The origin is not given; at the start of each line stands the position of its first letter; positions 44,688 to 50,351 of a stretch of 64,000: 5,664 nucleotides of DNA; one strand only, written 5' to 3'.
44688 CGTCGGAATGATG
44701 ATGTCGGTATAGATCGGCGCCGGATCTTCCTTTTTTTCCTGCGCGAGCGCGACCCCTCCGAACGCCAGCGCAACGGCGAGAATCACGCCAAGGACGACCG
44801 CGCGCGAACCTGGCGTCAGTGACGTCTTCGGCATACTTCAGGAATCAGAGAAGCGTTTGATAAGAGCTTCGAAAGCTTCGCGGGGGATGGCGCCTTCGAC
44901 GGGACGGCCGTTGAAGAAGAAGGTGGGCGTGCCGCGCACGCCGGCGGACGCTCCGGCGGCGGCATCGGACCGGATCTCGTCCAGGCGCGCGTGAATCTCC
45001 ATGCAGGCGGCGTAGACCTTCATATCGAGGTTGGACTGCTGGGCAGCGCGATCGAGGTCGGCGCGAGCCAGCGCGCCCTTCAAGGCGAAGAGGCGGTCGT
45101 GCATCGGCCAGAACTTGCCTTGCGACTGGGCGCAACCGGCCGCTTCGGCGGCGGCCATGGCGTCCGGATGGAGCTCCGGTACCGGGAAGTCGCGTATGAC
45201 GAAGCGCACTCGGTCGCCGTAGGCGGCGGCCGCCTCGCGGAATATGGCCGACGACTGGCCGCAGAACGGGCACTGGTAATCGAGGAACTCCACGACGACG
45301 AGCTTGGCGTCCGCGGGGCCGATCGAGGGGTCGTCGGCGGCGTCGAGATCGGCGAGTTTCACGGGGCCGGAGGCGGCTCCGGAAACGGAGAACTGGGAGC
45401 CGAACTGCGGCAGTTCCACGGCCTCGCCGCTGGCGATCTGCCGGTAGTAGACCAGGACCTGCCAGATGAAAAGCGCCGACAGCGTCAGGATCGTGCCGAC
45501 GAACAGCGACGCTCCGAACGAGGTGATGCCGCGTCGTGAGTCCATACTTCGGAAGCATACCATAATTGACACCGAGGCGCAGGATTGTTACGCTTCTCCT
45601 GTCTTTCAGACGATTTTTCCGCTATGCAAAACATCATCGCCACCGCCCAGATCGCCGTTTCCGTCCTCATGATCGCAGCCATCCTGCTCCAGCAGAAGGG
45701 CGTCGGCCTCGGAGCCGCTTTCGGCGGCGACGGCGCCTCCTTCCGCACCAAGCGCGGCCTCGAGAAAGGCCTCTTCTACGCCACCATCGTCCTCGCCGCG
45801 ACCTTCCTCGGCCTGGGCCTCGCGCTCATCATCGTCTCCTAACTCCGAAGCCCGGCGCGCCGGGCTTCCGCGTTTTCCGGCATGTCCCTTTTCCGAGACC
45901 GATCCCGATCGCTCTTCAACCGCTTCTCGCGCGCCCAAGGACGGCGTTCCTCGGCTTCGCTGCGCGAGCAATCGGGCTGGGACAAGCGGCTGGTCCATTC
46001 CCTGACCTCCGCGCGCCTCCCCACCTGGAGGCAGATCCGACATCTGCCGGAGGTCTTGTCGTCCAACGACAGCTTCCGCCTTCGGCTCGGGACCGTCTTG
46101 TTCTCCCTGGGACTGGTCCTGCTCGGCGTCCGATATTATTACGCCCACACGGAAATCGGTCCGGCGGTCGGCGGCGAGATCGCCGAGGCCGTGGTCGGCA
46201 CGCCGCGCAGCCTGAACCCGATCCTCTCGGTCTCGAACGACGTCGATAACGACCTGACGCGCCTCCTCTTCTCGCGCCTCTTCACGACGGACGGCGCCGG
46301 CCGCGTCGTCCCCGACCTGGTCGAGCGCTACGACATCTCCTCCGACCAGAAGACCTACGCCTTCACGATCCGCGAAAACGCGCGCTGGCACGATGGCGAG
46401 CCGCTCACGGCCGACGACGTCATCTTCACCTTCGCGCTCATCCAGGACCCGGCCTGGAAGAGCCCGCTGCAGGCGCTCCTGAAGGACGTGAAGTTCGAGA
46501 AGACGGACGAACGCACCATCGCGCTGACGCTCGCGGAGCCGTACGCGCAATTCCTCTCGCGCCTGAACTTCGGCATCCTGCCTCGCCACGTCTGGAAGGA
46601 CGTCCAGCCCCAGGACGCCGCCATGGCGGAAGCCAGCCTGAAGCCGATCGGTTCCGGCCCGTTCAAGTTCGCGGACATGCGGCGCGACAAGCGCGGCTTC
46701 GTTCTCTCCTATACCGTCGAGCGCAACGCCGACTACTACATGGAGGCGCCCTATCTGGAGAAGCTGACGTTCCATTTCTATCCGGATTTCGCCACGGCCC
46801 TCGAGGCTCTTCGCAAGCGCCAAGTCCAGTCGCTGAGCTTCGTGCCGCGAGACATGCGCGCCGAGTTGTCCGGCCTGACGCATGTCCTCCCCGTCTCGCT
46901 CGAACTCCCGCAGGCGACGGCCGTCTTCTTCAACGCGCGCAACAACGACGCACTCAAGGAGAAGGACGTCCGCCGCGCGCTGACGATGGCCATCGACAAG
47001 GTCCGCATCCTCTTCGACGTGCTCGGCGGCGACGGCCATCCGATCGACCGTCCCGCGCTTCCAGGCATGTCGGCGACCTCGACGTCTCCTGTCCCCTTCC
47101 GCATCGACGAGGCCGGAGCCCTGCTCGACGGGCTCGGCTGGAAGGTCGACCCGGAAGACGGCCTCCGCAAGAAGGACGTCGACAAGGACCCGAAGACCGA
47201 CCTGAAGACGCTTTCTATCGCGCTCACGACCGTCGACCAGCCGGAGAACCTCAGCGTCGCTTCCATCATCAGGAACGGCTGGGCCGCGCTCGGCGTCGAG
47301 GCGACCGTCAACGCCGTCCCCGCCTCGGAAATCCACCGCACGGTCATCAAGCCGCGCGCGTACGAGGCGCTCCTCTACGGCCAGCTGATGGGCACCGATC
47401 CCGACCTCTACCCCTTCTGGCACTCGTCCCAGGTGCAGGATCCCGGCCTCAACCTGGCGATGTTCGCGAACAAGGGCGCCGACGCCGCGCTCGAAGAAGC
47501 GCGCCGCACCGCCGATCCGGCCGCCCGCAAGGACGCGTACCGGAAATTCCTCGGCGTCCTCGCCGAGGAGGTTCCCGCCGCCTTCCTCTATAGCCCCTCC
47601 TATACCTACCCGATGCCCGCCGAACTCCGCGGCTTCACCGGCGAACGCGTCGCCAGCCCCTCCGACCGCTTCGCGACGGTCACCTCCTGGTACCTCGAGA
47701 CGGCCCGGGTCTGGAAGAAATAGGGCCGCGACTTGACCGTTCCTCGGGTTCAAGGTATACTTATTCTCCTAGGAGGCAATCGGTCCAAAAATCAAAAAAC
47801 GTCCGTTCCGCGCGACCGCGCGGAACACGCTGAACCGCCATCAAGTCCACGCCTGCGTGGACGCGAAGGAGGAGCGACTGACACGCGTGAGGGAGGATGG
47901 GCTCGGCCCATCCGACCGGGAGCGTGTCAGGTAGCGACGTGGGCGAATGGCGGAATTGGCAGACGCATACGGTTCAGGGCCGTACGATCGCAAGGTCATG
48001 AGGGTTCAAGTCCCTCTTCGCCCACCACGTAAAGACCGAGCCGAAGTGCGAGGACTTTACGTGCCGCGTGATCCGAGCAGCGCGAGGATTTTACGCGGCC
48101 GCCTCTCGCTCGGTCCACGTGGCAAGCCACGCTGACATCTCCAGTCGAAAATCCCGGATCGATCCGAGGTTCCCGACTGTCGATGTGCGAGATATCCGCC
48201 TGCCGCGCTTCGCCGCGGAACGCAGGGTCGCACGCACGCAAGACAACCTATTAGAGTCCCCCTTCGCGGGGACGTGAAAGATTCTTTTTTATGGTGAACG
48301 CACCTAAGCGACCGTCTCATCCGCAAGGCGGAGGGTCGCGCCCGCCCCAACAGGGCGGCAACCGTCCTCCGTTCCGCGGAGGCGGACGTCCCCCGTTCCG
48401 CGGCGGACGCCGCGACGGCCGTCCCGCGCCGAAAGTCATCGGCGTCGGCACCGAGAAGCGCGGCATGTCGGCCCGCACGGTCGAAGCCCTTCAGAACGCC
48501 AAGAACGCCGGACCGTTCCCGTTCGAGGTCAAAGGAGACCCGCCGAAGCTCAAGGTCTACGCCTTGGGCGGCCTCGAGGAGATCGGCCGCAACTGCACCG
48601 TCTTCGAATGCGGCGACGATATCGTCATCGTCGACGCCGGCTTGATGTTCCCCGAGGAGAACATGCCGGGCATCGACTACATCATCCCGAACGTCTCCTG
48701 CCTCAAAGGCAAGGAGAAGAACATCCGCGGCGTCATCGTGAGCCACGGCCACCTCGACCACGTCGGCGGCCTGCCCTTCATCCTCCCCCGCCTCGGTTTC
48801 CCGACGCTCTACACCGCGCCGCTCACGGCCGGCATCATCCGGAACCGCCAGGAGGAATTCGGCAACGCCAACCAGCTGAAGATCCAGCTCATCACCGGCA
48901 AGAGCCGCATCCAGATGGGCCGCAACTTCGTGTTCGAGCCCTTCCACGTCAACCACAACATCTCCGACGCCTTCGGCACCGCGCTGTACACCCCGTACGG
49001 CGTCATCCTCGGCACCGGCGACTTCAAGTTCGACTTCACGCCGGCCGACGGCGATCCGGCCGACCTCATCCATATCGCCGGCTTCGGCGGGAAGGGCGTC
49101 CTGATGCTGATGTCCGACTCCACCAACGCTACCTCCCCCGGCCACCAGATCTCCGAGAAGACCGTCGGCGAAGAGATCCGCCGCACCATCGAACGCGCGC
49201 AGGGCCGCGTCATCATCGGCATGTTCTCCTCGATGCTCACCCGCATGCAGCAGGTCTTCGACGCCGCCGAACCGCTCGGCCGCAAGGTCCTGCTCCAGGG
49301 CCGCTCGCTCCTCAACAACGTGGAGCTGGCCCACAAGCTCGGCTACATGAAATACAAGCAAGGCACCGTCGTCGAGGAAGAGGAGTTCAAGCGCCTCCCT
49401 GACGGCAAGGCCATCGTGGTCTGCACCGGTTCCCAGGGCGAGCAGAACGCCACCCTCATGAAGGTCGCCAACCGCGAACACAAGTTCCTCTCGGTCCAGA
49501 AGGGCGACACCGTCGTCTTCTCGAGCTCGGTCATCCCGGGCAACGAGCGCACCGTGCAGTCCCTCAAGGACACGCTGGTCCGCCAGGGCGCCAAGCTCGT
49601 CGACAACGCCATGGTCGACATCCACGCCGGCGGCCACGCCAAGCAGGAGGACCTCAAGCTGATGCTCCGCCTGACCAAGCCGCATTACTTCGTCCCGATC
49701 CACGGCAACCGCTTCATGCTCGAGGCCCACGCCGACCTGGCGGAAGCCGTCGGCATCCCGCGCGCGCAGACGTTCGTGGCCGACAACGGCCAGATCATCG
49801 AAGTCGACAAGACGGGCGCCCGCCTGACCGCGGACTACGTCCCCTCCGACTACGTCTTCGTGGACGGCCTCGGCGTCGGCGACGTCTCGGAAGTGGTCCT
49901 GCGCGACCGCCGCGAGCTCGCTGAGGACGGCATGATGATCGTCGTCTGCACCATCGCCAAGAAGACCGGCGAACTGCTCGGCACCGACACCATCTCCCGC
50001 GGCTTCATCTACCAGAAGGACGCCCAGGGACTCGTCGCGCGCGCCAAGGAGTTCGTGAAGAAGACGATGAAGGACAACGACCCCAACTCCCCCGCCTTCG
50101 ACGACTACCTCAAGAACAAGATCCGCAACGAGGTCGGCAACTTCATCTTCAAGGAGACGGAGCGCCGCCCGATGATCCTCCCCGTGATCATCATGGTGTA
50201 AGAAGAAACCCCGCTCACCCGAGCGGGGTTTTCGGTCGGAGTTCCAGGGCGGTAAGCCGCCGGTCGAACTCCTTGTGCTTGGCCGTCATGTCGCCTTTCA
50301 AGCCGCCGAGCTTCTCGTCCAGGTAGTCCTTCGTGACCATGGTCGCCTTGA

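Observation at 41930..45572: Operon coupling a membrane DsbA to two secreted Cys-rich proteins with TrbC/VirB2-pilin-like N-terminal domains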

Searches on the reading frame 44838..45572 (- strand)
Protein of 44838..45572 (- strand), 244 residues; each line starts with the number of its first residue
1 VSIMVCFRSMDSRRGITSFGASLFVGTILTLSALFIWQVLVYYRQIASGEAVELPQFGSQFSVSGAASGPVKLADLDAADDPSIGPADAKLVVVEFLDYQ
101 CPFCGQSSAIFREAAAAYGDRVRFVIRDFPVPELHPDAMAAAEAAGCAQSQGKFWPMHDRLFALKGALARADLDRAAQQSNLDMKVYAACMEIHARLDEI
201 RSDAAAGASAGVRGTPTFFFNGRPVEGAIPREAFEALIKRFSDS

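Call 3: search_protein_families(library=pfam, proteins=[window:44838-45572:-], max_evalue=1)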
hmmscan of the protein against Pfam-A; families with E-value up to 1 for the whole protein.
window:44838-45572:- (244 aa): 6 families
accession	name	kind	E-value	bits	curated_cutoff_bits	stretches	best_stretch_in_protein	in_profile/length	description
PF13462.12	Thioredoxin_4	-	2.7e-24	86.7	23.2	1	80-239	4-164/165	Thioredoxin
PF01323.26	DSBA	-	1.1e-18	68.2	25.6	1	92-238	1-190/191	DSBA-like thioredoxin domain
PF13098.12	Thioredoxin_2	-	1.4e-05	25.8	27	1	89-237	5-103/104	Thioredoxin-like domain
PF00085.26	Thioredoxin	-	0.012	16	23.5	1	89-125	18-54/103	Thioredoxin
PF13192.12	Thioredoxin_3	-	0.013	15.9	24.8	0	188-233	24-69/76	Thioredoxin domain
PF14354.12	Lar_restr_allev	-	0.065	13.9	28.6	1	100-119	5-24/58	Restriction alleviation protein Lar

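Call 65: search_solved_structures(query=window:44838-45545:-, max_evalue=0.001, show_alignments=2)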
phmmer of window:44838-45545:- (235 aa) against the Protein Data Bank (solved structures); distinct sequences matched with E-value up to 0.001: 16.
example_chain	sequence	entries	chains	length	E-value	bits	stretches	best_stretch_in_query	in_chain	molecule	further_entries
3gyk_A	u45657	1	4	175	7.7e-14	55.2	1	71-227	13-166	27kDa outer membrane protein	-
4pwp_A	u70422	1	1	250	1.1e-13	54.8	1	68-229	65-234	DsbA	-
4pwo_A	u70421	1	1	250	1.3e-13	54.4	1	68-229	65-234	DsbA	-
7unn_A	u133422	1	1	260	1.4e-13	54.4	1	68-229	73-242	Thioredoxin domain-containing protein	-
7uno_A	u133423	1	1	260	2.9e-12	50.1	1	68-229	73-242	Thioredoxin domain-containing protein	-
4xvw_A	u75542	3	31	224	5.4e-12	49.2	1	68-231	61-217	DsbA-like protein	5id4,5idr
6nen_A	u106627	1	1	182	6.4e-12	49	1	68-231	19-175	Copper resistance protein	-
6mhh_A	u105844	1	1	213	7.1e-12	48.8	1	68-231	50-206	Metal resistance protein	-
7rgv_A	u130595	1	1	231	7.8e-12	48.7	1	54-219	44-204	Thioredoxin domain-containing protein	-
7jve_A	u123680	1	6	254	2.9e-11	46.8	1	65-222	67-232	DsbA family protein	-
4gxz_A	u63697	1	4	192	8.4e-11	45.3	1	71-231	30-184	Suppression of copper sensitivity protein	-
3gv1_A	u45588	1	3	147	6.4e-06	29.3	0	79-147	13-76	Disulfide interchange protein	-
4n30_A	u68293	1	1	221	9.5e-06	28.8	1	69-214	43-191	Protein disulfide isomerase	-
3eu3_A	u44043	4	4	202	4.8e-05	26.5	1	72-218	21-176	BdbD | Disulfide bond formation protein D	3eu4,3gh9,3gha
9edl_A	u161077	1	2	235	0.00042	23.4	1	69-191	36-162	Conserved hypothetical lipoprotein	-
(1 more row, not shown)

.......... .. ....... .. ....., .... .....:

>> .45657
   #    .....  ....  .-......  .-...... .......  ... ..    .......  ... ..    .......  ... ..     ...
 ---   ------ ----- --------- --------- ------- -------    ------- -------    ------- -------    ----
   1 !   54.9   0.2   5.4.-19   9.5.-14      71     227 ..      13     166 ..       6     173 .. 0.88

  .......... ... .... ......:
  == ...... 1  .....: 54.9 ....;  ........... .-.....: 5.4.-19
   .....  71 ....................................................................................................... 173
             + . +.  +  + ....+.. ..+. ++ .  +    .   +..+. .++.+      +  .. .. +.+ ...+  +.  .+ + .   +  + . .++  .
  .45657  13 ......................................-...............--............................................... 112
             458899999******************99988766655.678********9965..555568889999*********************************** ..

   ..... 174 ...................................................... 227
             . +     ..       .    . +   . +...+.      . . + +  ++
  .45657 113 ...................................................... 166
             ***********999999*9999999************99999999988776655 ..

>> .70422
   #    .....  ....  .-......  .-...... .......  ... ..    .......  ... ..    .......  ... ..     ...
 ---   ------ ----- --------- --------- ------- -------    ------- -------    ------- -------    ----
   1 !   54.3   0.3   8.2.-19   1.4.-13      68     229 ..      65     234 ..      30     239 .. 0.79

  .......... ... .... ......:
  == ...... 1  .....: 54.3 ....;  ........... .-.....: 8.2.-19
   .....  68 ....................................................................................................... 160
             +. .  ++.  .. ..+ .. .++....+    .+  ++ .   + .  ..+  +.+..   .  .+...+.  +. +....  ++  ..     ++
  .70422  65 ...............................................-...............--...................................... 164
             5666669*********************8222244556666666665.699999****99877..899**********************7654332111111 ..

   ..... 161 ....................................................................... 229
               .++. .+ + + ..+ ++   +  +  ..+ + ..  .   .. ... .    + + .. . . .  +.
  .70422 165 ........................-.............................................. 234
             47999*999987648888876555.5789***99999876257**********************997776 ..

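Call 69: search_protein_families(library=ncbifam, proteins=[window:44838-45545:-], max_evalue=0.01)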
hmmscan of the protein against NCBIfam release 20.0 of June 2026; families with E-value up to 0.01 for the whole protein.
window:44838-45545:- (235 aa): 2 families
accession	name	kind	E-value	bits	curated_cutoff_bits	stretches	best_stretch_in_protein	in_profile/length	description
NF041057.1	Rcas_1661_fam_Se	equivalog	6.8e-22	78.2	190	1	75-231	84-246/247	Rcas_1661 family thioredoxin-like (seleno)lipoprotein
NF008657.0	PRK11657.1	equivalog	0.0064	15.7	124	0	76-210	113-224/251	thiol:disulfide interchange protein DsbG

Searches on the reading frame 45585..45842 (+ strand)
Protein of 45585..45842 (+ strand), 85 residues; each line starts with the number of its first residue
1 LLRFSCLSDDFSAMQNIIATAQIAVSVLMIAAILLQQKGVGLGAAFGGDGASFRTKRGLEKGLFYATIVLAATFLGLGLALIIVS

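Call 6: search_protein_families(library=pfam, proteins=[window:45585-45842:+], max_evalue=0.001)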
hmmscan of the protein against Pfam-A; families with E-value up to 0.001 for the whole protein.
window:45585-45842:+ (85 aa): 1 family
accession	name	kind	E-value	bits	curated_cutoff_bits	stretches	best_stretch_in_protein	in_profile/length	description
PF03840.19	SecG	-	4.5e-11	43.1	29.2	1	18-83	2-69/70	Preprotein translocase SecG subunit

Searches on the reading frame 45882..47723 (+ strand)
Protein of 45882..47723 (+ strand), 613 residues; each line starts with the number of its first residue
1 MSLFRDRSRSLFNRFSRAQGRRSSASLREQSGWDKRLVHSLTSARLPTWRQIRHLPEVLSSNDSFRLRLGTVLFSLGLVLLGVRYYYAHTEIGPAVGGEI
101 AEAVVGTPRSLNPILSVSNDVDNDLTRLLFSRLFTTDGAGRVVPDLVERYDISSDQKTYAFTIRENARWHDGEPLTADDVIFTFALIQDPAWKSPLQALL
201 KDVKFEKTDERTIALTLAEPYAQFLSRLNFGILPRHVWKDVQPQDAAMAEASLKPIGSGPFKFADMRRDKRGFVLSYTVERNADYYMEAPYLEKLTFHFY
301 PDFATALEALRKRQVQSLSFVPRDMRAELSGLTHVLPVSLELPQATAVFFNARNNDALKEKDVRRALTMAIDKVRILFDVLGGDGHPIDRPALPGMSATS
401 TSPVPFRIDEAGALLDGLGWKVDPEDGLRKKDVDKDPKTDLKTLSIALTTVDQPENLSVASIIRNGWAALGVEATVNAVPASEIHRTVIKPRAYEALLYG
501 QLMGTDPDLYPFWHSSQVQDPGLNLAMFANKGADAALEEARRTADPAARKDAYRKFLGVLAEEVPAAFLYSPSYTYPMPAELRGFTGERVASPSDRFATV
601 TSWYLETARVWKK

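Call 6: search_protein_families(library=pfam, proteins=[window:45882-47723:+], max_evalue=0.001)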
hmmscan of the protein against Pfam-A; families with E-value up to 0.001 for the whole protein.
window:45882-47723:+ (613 aa): 1 family
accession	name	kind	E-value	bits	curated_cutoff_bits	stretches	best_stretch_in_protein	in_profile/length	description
PF00496.27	SBP_bac_5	-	5e-66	223.7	32.4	1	142-520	2-352/368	Bacterial extracellular solute-binding proteins, family 5 Middle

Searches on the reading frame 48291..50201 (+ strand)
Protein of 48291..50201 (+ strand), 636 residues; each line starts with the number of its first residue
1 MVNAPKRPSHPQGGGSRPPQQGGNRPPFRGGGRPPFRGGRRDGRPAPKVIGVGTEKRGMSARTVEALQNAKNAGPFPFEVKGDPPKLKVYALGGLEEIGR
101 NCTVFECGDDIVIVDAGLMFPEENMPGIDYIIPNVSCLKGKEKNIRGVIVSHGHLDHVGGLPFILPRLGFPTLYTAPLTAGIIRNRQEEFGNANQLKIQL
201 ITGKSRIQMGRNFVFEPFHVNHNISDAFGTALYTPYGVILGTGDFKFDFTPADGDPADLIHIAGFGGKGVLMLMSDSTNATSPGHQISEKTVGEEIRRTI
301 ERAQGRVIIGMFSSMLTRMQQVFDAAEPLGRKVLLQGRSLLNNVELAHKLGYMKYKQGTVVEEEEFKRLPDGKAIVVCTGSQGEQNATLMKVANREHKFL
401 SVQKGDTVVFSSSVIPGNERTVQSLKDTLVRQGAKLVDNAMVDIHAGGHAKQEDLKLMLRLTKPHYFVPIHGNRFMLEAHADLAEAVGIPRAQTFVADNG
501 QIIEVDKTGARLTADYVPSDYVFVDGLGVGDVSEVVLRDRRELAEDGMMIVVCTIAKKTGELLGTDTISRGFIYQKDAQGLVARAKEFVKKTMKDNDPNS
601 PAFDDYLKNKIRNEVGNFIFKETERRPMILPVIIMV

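Call 6: search_protein_families(library=pfam, proteins=[window:48291-50201:+], max_evalue=0.001)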
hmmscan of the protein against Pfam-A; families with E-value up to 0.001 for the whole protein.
window:48291-50201:+ (636 aa): 5 families
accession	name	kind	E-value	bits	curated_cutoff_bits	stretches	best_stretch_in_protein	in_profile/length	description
PF22505.1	RNase_J_b_CASP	-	1.6e-42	144.7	27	1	304-427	1-124/126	Ribonuclease J, beta-CASP domain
PF17770.6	RNase_J_C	-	8.6e-28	97.8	23.8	1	536-636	1-102/102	Ribonuclease J C-terminal domain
PF00753.33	Lactamase_B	-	7.8e-10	39.5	22.7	1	99-208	5-116/196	Metallo-beta-lactamase superfamily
PF12706.13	Lactamase_B_2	-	2.4e-08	34.2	27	1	142-251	27-141/200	Beta-lactamase superfamily domain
PF07521.17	RMMBL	-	1.4e-07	31.8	21.6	1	446-489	14-58/63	Zn-dependent metallo-hydrolase RNA specificity domain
